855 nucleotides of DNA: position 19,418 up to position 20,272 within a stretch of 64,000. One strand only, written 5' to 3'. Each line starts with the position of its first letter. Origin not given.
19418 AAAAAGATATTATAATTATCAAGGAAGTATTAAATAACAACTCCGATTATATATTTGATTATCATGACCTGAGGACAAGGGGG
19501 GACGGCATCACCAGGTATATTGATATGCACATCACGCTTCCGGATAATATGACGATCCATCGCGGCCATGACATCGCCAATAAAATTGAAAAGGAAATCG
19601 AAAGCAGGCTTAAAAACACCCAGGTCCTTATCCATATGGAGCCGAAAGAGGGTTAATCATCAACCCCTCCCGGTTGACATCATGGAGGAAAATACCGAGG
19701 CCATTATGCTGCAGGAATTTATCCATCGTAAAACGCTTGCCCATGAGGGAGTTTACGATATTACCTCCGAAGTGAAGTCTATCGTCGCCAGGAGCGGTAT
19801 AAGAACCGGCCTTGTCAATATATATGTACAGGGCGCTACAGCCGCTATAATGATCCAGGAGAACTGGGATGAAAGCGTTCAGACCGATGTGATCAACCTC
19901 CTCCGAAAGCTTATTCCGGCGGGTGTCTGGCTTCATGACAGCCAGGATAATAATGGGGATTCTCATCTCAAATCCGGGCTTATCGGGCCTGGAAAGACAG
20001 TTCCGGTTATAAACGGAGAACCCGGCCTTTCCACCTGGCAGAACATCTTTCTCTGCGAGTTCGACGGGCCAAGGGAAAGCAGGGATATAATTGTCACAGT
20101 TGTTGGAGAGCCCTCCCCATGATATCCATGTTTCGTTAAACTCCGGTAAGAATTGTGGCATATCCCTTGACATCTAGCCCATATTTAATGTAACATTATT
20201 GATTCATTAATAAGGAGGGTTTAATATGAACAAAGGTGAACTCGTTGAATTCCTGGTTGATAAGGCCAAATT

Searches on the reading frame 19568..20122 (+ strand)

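Call 6: search_protein_families(library=pfam, proteins=[window:19568-20122:+], max_evalue=0.01)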
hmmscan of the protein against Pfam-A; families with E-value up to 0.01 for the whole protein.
window:19568-20122:+ (184 aa): 1 family
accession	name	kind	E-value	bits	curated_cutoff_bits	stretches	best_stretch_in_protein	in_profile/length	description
PF01894.22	UPF0047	-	1.3e-37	128.9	27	1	64-178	1-117/117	Uncharacterised protein family UPF0047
